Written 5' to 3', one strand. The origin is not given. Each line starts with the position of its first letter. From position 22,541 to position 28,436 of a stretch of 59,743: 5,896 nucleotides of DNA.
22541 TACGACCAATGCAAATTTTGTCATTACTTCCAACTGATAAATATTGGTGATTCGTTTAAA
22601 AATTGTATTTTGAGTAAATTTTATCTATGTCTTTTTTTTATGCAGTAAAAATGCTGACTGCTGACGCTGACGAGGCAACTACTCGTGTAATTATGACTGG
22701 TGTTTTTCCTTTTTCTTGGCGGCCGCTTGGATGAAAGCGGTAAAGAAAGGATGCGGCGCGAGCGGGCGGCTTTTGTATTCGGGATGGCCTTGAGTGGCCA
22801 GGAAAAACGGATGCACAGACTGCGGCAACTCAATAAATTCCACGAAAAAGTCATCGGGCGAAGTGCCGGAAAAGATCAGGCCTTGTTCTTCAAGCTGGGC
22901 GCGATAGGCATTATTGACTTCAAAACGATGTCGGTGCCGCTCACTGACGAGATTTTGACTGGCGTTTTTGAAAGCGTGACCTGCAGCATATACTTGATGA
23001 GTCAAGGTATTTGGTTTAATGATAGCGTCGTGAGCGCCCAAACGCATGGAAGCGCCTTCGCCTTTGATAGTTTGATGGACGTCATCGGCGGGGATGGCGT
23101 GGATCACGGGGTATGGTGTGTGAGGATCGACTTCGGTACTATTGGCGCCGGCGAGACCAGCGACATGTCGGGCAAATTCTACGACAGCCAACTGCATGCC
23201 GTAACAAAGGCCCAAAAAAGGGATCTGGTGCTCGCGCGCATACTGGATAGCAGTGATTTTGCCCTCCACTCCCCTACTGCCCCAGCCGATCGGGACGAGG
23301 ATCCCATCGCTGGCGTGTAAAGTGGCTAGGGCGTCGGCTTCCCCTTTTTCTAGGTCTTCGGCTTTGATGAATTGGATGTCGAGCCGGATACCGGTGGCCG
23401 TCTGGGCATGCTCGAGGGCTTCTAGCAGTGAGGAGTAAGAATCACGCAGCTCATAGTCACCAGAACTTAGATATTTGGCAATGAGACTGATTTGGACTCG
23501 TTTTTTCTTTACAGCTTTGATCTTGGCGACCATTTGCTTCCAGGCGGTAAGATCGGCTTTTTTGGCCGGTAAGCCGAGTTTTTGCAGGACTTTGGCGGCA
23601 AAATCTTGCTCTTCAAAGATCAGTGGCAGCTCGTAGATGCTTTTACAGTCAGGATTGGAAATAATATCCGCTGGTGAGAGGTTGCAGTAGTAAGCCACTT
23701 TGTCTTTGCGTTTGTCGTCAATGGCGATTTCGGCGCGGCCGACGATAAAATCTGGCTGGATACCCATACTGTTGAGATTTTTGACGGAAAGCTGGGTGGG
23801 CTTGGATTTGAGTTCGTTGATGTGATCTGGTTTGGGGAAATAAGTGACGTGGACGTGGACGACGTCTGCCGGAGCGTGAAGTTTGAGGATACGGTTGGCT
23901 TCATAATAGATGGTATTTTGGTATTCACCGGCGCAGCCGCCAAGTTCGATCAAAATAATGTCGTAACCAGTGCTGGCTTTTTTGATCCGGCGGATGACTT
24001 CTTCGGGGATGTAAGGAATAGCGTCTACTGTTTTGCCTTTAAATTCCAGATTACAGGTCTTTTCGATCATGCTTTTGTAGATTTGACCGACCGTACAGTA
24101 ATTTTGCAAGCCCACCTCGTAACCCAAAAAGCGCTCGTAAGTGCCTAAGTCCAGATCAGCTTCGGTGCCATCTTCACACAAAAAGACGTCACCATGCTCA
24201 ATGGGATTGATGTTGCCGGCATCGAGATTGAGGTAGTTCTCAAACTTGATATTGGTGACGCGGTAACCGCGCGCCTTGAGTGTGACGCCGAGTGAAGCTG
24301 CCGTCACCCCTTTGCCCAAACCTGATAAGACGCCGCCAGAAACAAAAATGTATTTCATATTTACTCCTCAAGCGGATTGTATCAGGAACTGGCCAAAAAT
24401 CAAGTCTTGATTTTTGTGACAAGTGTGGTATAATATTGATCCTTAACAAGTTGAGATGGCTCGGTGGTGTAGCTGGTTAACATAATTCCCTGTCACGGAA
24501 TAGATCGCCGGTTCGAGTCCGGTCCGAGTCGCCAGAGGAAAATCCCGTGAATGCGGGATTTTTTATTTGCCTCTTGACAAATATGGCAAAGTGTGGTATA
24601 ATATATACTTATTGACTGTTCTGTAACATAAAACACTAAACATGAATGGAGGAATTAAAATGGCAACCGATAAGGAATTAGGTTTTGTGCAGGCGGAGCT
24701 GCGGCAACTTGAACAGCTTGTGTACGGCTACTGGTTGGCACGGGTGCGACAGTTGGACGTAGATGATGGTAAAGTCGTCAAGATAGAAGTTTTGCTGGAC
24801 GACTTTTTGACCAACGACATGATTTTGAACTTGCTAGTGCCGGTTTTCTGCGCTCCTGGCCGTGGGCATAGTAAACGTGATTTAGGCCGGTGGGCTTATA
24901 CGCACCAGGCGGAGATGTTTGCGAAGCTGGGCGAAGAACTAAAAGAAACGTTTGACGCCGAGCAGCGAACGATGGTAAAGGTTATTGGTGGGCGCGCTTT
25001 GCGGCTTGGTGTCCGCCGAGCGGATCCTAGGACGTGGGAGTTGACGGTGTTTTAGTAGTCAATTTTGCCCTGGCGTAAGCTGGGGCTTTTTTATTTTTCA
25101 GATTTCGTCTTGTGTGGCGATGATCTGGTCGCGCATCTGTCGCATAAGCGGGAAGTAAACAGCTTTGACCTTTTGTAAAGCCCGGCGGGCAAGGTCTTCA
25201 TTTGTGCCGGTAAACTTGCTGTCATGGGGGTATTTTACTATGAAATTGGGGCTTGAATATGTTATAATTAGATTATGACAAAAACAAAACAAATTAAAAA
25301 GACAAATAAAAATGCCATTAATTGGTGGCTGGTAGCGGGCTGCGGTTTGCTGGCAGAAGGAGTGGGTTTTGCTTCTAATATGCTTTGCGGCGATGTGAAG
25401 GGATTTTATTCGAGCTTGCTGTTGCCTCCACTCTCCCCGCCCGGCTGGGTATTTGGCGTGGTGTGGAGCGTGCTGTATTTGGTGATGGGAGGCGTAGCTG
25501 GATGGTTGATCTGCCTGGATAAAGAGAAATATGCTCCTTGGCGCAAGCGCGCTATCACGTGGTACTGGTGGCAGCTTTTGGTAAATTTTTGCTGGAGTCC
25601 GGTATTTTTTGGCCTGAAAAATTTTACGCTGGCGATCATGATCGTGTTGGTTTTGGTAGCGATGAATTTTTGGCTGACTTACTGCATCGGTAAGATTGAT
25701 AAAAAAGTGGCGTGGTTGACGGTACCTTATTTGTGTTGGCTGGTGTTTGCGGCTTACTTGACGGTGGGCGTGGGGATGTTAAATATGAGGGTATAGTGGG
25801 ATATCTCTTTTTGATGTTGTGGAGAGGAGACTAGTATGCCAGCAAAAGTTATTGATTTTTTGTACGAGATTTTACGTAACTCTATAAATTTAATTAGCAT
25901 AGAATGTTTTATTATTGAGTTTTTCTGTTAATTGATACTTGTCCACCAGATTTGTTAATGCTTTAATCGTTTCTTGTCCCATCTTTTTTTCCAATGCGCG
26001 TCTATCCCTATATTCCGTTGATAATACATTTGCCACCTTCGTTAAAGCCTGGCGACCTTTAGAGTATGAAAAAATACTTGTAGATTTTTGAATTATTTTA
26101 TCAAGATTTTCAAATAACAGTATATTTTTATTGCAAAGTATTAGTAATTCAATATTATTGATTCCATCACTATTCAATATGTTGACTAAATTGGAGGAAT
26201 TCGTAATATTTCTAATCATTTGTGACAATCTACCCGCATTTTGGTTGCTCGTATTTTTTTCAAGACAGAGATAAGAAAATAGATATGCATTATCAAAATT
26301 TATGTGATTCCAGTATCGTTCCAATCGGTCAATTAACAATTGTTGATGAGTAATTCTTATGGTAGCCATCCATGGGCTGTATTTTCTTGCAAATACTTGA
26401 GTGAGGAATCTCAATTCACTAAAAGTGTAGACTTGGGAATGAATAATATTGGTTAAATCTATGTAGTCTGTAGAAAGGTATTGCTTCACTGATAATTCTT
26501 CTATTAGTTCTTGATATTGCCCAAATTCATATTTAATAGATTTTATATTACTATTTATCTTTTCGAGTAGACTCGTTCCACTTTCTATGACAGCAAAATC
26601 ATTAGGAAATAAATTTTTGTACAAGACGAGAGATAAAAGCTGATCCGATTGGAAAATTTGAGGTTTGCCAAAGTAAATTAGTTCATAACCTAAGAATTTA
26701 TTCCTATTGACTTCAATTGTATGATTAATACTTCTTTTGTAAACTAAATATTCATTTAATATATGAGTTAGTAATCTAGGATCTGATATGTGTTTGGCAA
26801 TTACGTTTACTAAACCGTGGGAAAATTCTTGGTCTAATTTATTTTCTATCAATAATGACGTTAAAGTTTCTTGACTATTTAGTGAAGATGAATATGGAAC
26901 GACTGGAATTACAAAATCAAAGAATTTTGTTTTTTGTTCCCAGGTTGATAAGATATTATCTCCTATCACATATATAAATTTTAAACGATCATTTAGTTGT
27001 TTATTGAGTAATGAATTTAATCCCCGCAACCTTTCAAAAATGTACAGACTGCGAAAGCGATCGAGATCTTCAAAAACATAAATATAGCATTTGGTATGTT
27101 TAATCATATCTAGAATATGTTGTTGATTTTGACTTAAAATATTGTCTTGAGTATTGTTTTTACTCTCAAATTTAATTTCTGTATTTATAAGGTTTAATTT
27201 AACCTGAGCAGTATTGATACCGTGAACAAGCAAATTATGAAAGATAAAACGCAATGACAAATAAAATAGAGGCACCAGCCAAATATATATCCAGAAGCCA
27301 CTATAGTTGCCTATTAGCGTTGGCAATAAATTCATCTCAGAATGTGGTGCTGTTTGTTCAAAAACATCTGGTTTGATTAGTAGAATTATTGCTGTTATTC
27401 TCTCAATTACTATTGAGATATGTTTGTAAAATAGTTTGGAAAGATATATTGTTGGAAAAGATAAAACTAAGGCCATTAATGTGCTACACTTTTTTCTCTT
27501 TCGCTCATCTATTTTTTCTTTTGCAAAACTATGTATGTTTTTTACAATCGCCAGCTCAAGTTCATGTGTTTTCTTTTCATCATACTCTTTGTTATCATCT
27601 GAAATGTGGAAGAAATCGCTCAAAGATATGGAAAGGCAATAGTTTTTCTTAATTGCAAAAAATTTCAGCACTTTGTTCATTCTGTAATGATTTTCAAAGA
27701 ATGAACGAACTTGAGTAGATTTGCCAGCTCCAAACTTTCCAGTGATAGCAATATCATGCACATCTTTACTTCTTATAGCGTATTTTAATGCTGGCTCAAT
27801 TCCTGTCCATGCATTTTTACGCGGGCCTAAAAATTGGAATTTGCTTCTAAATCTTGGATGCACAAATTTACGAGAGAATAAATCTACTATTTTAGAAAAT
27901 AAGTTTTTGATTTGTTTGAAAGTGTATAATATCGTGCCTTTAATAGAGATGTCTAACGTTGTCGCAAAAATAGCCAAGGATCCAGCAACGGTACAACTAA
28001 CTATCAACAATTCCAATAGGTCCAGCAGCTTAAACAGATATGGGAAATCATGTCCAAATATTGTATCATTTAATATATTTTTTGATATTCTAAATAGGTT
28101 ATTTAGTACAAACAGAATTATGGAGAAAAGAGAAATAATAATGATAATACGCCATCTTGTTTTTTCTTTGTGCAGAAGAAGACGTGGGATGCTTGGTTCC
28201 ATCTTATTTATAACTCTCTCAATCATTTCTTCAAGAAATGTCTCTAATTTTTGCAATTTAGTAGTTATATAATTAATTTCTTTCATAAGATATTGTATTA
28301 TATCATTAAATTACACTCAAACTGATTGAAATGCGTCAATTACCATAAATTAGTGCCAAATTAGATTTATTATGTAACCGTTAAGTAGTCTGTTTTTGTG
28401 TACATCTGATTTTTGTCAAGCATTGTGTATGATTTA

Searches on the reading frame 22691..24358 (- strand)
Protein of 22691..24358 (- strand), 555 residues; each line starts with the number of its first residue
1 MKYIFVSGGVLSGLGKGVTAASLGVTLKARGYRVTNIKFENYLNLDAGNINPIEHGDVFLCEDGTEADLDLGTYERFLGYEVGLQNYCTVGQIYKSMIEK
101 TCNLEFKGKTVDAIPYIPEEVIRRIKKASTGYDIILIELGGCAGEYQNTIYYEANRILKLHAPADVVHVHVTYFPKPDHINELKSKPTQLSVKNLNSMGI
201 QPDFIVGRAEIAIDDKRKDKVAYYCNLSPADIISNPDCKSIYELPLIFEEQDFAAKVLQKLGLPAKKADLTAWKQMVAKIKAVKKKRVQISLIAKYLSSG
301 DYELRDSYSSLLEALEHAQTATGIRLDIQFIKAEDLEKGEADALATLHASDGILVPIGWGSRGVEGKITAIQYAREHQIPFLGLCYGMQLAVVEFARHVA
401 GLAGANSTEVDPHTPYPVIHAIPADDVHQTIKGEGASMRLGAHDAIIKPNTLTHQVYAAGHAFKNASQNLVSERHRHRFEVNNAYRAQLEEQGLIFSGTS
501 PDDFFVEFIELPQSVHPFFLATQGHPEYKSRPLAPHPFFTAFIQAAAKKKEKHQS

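Call 11: search_protein_families(library=pfam, proteins=[window:22691-24358:-], max_evalue=0.001)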
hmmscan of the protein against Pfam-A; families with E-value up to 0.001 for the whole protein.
window:22691-24358:- (555 aa): 4 families
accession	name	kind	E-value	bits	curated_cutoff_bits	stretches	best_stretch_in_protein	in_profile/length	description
PF06418.20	CTP_synth_N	-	1.9e-88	296.7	26.1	1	2-263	1-265/265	CTP synthase N-terminus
PF00117.34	GATase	-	2.9e-29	102.5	22.8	1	304-544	2-189/190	Glutamine amidotransferase class-I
PF07722.19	Peptidase_C26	-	5.1e-05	23.6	20.5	0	438-527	137-219/219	Peptidase C26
PF01656.29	CbiA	-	0.00011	22.6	25.4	1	12-286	8-71/125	CobQ/CobB/MinD/ParA nucleotide binding domain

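Call 12: find_encoding_contigs(protein=window:22691-24358:-, flank=10000, max_places=6)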
Protein window:22691-24358:- (555 aa): no gene with exactly this product is on record in the collection.

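Call 17: find_related_loci(query=window:22691-24358:-, collection=genome_contigs, flank=10000)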
Query window:22691-24358:- (555 aa) in genome_contigs; peptide patterns used: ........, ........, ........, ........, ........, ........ (x = any residue, [..] = any of these).
83 stretches matched a pattern; 9 encode a relative of the query (tblastn E <= 1e-3); 9 distinct loci.
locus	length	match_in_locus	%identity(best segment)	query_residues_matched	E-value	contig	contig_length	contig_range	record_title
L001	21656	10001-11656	83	1-553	0e+0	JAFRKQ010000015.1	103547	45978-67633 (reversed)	Bacterium isolate RGIG2556 Goat_Jejunum.Co__c477969, whole genome shotgun sequence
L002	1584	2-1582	85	2-528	0e+0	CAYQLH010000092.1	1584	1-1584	MAG TPA_asm: uncultured Pseudomonadales bacterium isolate SRP278969_co1_166 genome assembly, contig: NODE_133042_length_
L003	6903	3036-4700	78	1-555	0e+0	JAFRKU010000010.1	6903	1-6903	Bacterium isolate RGIG2560 Goat_Jejunum.Co__c104591, whole genome shotgun sequence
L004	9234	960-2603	76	2-549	0e+0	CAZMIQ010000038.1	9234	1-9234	MAG TPA_asm: uncultured Pseudomonadales bacterium isolate SRP241326_co1_242 genome assembly, contig: NODE_9681_length_92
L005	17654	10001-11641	67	2-548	0e+0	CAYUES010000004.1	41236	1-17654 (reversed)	MAG TPA_asm: uncultured Pseudomonadales bacterium isolate SRP329715_co2_11 genome assembly, contig: NODE_1971_length_412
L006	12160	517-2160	50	2-550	0e+0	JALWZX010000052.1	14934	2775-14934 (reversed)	MAG: candidate division WWE3 bacterium isolate T2_metabat1_scaf2bin.175 T2_NODE_4209_length_14934_cov_2.429797, whole ge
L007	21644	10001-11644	52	2-550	0e+0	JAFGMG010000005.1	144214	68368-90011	MAG: Candidatus Dojkabacteria bacterium isolate Zod_Metabat.46 k87_1481395, whole genome shotgun sequence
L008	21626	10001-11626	48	2-554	2e-169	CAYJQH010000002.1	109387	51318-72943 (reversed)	MAG TPA_asm: uncultured Gammaproteobacteria bacterium isolate ERP125453_co1_14 genome assembly, contig: NODE_78_length_1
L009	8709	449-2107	62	1-555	0e+0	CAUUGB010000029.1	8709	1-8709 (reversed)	MAG TPA_asm: uncultured bacterium isolate ERR10228863_bin.19_MetaWRAP_v1.3_MAG genome assembly, contig: ERZ21659590.1021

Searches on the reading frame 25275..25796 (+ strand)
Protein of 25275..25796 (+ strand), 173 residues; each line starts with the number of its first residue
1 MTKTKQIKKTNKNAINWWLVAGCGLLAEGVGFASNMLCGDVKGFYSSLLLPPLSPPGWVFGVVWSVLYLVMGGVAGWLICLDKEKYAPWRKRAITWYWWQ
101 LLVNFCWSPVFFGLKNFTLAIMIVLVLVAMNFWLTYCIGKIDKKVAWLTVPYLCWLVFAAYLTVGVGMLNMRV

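Call 11: search_protein_families(library=pfam, proteins=[window:25275-25796:+], max_evalue=0.001)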
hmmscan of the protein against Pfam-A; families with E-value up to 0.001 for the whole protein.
window:25275-25796:+ (173 aa): 1 family
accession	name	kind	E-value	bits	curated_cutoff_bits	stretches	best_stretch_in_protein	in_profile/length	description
PF03073.20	TspO_MBR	-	6.2e-35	120.5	24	1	26-166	4-143/145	TspO/MBR family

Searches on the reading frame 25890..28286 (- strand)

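Call 11: search_protein_families(library=pfam, proteins=[window:25890-28286:-], max_evalue=0.001)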
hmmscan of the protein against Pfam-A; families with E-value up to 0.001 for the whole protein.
window:25890-28286:- (798 aa): 1 family
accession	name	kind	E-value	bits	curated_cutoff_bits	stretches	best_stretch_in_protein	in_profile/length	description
PF20693.3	YobI-ATPase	-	5.2e-61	207.6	27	1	166-574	4-362/363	YobI-like P-loop NTPase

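Call 35: search_protein_families(library=padloc, proteins=[window:25890-28286:-], max_evalue=0.01)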
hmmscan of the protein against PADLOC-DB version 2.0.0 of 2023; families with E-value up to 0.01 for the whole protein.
window:25890-28286:- (798 aa): 1 family
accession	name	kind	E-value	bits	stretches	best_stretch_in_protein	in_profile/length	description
PDLC02220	Tmn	-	5.6e-29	98.7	1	166-585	45-441/1273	-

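Call 36: search_protein_families(library=ncbifam, proteins=[window:25890-28286:-], max_evalue=0.01)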
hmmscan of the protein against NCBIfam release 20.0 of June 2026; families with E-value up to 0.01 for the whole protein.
window:25890-28286:- (798 aa): 0 families
